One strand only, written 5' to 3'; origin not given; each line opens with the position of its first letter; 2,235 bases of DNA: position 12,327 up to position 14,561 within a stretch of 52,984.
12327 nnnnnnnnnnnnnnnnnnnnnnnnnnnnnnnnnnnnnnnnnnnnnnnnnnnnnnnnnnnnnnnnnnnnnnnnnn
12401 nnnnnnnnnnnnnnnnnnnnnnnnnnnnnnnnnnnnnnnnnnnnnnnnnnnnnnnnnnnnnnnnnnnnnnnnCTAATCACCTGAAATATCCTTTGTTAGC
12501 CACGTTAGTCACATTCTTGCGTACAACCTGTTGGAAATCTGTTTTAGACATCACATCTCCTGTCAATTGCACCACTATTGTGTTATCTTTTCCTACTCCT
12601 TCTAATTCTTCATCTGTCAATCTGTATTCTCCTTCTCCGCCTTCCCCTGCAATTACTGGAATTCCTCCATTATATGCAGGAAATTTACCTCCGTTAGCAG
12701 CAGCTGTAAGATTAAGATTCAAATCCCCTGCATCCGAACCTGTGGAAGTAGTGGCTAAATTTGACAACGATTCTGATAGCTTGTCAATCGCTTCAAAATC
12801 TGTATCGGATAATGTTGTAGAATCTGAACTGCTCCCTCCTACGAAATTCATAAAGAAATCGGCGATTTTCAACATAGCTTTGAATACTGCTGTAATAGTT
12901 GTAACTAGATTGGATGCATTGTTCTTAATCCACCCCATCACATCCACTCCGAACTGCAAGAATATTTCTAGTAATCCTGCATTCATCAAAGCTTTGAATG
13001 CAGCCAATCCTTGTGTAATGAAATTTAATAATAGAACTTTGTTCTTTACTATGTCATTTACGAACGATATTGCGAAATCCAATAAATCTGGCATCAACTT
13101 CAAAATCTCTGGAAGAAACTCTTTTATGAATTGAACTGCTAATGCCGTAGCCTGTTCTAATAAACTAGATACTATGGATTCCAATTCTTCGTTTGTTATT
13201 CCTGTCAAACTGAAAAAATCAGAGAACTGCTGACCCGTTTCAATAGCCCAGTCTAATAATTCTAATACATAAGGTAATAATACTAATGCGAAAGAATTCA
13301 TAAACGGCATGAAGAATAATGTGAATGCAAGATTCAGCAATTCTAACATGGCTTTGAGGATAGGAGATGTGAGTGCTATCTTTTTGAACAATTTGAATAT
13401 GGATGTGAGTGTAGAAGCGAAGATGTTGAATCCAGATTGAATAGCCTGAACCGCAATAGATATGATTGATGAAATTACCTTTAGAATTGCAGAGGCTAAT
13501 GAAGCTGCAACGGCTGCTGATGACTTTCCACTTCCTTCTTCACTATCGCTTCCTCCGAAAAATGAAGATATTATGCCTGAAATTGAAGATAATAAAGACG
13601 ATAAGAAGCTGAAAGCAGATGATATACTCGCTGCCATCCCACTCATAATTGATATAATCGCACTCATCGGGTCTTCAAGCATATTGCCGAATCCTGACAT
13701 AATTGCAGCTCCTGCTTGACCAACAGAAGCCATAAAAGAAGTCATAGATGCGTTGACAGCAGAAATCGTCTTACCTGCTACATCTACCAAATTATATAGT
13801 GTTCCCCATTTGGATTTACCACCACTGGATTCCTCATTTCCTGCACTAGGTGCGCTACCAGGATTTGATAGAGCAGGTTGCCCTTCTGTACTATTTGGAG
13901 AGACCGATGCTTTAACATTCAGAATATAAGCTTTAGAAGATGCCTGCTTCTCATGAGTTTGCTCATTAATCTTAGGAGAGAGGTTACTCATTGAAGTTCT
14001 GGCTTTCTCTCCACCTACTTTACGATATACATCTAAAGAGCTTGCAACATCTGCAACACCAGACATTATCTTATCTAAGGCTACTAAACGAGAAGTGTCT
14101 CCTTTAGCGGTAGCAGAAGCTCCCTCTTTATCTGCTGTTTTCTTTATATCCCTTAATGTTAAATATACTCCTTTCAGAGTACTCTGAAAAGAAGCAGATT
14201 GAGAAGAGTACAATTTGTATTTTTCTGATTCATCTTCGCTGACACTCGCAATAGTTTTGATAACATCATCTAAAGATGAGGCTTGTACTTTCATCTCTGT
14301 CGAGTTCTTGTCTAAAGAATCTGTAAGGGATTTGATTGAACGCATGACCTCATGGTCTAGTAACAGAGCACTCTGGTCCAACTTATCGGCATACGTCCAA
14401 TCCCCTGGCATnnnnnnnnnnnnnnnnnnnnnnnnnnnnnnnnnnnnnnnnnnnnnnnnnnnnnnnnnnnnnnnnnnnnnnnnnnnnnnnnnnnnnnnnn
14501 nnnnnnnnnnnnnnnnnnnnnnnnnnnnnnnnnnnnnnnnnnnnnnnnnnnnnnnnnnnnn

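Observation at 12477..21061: Three paralogous tape-measure-like genes, two of them placed upstream of the major tail protein gene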

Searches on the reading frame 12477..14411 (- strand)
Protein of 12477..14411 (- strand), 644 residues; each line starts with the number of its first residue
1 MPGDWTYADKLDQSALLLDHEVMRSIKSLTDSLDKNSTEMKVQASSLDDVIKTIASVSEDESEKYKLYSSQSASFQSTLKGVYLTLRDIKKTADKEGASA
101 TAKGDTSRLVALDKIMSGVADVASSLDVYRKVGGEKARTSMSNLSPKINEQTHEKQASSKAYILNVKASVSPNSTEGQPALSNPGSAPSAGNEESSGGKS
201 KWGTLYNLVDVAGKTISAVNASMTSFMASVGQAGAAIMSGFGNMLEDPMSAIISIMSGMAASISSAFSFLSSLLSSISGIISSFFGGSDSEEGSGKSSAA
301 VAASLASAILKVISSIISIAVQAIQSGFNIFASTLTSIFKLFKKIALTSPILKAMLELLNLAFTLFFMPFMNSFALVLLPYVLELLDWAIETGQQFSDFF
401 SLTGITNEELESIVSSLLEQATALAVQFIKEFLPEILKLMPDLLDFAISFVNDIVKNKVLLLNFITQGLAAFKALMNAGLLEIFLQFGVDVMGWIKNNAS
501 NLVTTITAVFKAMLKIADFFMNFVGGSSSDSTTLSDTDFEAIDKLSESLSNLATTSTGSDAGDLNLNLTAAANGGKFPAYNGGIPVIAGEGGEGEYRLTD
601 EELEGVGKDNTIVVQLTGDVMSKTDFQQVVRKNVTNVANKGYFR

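Call 8: search_protein_families(library=pfam, proteins=[window:12477-14411:-], max_evalue=0.1)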
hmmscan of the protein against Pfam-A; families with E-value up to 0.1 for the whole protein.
window:12477-14411:- (644 aa): 0 families

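Call 9: search_protein_families(library=phrogs, proteins=[window:12477-14411:-], max_evalue=0.1)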
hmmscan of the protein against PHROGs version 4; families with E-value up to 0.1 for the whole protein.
window:12477-14411:- (644 aa): 1 family
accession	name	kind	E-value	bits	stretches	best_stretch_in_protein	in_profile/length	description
phrog_5493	-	tail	0.056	12.7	0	204-517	574-896/1102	tail length tape measure protein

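Call 12: find_homologous_proteins(query=A1, max_evalue=0.001)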
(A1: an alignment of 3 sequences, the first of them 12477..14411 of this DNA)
Query A1 (3 sequences) (644 aa, profile of the alignment): 21 proteins with E <= 0.001 among 8000 candidates.
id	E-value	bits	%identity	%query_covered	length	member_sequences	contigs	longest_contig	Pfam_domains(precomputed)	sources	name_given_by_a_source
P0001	1.9e-288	977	100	100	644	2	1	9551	-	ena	-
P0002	6.0e-256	869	87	100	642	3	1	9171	-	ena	-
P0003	5.5e-249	846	86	100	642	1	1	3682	-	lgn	-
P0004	1.4e-105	372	39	100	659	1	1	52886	-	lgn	-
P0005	3.1e-104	368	39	99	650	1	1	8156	-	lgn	-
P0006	9.5e-104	366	39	98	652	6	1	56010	-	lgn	-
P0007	1.9e-102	362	42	84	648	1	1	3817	-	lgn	-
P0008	3.3e-102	361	41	87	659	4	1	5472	-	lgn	-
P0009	3.9e-97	344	39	98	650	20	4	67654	-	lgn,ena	-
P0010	3.2e-96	341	36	98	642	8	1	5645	-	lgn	-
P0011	2.4e-95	338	38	98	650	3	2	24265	-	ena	-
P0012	8.3e-95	337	41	76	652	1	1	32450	-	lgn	-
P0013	8.5e-95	337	39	67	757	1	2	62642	-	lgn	-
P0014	1.2e-93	333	43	54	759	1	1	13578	-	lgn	-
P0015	6.9e-93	330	44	68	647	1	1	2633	-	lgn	-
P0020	2.2e-85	306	38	88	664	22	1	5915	-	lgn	-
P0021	2.9e-59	219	24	64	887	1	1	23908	-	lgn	-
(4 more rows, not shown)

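Call 13: find_encoding_contigs(protein=P0009, flank=10000, max_places=3)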
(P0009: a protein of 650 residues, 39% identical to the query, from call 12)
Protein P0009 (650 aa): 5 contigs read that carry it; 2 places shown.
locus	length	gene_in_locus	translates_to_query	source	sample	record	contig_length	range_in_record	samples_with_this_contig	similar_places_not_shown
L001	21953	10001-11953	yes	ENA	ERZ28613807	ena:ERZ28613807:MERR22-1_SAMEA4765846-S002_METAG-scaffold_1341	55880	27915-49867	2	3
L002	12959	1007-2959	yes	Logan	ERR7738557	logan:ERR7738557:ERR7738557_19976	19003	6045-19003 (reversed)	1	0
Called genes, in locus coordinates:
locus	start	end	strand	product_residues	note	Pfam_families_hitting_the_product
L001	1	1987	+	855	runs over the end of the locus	PF13403:Hint_2 (faint), PF04466:Terminase_3, PF14890:Intein_splicing (weak)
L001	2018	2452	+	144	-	PF00692:dUTPase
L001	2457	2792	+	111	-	-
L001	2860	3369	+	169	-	-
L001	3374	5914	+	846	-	-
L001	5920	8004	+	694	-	-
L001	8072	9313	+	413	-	-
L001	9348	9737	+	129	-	-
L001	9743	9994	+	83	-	-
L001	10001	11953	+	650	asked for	-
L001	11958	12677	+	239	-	-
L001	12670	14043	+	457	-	-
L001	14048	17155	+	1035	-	-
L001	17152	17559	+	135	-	-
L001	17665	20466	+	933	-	-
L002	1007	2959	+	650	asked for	-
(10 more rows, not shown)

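Call 14: find_encoding_contigs(protein=P0013, flank=10000, max_places=2)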
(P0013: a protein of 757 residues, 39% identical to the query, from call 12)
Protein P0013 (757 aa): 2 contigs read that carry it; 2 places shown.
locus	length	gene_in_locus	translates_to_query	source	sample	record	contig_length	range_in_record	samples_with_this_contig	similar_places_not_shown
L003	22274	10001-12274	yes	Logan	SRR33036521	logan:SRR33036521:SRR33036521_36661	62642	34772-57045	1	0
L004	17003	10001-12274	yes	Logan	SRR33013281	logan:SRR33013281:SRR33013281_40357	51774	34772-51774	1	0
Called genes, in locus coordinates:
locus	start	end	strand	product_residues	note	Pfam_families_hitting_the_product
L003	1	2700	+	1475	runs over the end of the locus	PF02867:Ribonuc_red_lgC, PF14890:Intein_splicing, PF14528:LAGLIDADG_3 (faint), PF02867:Ribonuc_red_lgC, PF12637:TSCPD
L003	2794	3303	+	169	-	-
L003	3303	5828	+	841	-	-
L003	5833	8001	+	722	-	-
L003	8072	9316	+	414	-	-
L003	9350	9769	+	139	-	-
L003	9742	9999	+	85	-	-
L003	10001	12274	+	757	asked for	-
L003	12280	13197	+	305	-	-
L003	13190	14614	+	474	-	-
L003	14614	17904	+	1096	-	-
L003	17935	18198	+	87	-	-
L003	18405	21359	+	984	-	-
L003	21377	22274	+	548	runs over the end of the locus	-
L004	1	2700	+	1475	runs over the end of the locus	PF02867:Ribonuc_red_lgC, PF14890:Intein_splicing, PF14528:LAGLIDADG_3 (faint), PF02867:Ribonuc_red_lgC, PF12637:TSCPD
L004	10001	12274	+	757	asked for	-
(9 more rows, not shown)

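Call 21: find_related_loci(query=A3, collection=viral_contigs, flank=10000)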
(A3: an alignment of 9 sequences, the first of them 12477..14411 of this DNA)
Query A3 (644 aa) in viral_contigs; peptide patterns used: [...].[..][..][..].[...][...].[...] (x = any residue, [..] = any of these).
511 stretches matched a pattern, but none encodes a relative of the query by tblastn (E <= 1e-3).

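Call 23: find_related_loci(query=A4, collection=genome_contigs, flank=10000)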
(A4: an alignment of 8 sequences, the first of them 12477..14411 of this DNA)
Query A4 (644 aa) in genome_contigs; peptide patterns used: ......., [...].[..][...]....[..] (x = any residue, [..] = any of these).
600 stretches matched a pattern, but none encodes a relative of the query by tblastn (E <= 1e-3).

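Call 24: find_related_loci(query=A4, collection=viral_contigs, flank=10000)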
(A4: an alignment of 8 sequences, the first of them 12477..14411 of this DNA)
Query A4 (644 aa) in viral_contigs; peptide patterns used: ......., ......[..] (x = any residue, [..] = any of these).
84 stretches matched a pattern, but none encodes a relative of the query by tblastn (E <= 1e-3).

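Call 28: search_solved_structures(query=A3, max_evalue=10, show_alignments=3)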
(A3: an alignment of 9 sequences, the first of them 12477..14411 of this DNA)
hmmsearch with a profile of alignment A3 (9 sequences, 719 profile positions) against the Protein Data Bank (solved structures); distinct sequences matched with E-value up to 10: 20.
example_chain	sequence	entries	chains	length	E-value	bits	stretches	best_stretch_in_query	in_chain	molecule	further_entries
3kbt_A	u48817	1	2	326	0.13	13.9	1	185-296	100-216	Spectrin beta chain, erythrocyte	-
3kbu_A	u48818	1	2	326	0.27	12.9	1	203-296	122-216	Spectrin beta chain, erythrocyte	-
3f57_A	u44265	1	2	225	0.32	12.6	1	206-296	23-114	Spectrin beta chain, erythrocyte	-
2ocy_A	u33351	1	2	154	0.34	12.6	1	39-132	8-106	Rab guanine nucleotide exchange factor SEC2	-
3edu_A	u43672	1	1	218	0.36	12.5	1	207-296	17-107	Spectrin beta chain, erythrocyte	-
2e7s_A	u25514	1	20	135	0.39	12.4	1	54-132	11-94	Rab guanine nucleotide exchange factor SEC2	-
3qni_A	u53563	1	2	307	0.69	11.5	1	60-201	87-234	Protein kinase C and casein kinase substrate in neurons protein 1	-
3hai_A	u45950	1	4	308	0.7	11.5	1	60-201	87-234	human PACSIN1 F-BAR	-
3hah_A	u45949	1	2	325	0.86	11.2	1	60-201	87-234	human PACSIN1 F-BAR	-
6m3q_F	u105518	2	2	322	0.89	11.2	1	183-296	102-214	Spectrin beta chain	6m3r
2x3v_A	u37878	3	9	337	1.1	10.8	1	60-202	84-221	PROTEIN KINASE C AND CASEIN KINASE SUBSTRATE IN NEURONS PROTEIN 1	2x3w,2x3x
2l7n_A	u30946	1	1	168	1.6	10.3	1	224-340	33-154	Talin-1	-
3q84_A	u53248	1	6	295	1.9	10.1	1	60-201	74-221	Protein kinase C and casein kinase substrate in neurons protein 1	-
7tdz_r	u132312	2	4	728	1.9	10.1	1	22-165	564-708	Nup88A protein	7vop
7fik_Y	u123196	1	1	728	2.2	9.9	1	22-165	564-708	Nucleoporin Nup88A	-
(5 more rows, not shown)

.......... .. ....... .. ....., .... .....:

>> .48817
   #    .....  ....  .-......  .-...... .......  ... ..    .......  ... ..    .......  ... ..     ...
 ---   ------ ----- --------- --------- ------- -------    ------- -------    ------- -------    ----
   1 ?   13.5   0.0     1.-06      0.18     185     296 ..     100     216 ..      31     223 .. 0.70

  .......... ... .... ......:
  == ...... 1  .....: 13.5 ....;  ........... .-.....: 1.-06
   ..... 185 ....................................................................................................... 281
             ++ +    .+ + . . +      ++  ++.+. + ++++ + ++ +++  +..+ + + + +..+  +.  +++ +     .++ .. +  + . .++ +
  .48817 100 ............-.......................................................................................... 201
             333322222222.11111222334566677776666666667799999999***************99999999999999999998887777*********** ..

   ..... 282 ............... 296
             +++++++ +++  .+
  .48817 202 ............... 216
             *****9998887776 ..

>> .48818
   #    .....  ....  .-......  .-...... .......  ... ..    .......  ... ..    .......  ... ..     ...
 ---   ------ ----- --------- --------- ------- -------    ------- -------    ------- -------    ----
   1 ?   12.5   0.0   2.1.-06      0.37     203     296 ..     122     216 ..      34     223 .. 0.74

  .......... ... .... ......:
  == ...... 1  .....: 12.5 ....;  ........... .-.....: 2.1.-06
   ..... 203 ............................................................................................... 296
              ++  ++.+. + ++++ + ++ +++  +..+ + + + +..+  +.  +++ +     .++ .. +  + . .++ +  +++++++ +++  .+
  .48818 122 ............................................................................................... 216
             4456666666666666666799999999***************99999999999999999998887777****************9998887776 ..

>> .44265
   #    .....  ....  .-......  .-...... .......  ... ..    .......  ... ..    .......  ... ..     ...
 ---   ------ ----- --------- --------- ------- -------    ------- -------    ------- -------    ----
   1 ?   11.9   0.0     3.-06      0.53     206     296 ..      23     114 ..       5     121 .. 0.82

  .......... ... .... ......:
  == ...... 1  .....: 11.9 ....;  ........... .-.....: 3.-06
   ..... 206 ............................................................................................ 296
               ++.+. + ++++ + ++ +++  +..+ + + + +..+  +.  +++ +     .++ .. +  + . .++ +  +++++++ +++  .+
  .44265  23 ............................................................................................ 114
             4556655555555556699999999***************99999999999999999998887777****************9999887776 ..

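Call 29: find_encoding_contigs(protein=P0004, flank=10000, max_places=1)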
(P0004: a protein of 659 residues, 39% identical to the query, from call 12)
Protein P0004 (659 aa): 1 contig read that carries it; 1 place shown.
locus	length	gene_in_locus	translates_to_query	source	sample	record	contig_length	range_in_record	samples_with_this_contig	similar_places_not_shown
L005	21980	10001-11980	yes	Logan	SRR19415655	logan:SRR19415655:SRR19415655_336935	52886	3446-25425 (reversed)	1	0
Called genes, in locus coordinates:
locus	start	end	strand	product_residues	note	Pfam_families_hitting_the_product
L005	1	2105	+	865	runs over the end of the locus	PF02867:Ribonuc_red_lgC, PF12637:TSCPD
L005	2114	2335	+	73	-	-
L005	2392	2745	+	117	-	PF05869:Dam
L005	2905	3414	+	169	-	-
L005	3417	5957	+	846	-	-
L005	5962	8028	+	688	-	-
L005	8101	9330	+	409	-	-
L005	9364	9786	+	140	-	-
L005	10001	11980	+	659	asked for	-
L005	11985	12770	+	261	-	-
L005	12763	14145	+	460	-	-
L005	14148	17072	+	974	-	-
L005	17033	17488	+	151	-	-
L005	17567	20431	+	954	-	-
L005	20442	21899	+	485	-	-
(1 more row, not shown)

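Call 30: find_encoding_contigs(protein=P0006, flank=10000, max_places=1)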
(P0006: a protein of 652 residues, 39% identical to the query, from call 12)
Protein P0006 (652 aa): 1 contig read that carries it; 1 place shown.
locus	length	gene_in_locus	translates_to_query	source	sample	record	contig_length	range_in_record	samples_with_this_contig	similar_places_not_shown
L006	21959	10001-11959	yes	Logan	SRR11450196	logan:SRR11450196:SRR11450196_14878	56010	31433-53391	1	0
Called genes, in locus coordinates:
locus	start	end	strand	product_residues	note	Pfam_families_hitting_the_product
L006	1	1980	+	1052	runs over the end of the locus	PF04466:Terminase_3, PF14890:Intein_splicing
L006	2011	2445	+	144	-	PF00692:dUTPase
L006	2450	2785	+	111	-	-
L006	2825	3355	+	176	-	-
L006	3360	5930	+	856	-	-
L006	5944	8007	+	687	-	-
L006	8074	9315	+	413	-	-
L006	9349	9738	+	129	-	-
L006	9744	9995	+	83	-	-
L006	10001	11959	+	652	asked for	-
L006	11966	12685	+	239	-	-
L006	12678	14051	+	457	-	-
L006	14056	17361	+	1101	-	-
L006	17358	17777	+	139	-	-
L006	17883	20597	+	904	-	-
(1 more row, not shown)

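Call 31: find_encoding_contigs(protein=P0021, flank=10000, max_places=1)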
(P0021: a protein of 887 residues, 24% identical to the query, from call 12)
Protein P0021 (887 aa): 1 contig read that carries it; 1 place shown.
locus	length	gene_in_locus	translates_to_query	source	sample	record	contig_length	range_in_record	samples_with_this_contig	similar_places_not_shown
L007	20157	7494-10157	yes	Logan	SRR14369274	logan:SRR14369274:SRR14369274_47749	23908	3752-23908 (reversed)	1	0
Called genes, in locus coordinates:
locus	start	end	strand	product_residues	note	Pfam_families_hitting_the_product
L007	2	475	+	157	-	?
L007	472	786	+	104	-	-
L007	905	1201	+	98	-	-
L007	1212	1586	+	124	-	-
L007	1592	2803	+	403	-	-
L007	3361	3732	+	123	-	-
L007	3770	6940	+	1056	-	PF02867:Ribonuc_red_lgC, PF14890:Intein_splicing, PF14528:LAGLIDADG_3, PF12637:TSCPD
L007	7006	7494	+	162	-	-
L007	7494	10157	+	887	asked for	-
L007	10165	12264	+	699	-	-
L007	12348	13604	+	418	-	-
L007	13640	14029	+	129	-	-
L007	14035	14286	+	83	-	-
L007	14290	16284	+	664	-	-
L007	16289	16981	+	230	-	-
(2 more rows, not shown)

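Call 115: find_encoding_contigs(protein=P0012, flank=10000, max_places=1)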
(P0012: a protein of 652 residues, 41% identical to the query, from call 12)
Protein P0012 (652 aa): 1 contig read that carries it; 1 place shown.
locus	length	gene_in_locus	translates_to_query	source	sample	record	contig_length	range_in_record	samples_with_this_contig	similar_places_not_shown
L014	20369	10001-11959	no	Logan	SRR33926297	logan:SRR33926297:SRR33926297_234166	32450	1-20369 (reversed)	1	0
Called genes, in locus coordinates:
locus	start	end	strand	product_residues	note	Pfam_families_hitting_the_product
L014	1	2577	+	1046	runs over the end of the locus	PF02867:Ribonuc_red_lgC, PF14528:LAGLIDADG_3, PF12637:TSCPD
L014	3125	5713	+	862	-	-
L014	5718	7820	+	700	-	-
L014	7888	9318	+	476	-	-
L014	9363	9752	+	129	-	-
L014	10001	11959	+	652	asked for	-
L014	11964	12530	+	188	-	-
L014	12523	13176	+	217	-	-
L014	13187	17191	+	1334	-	PF02839:CBM_5_12 (weak)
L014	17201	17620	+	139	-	-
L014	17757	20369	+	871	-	?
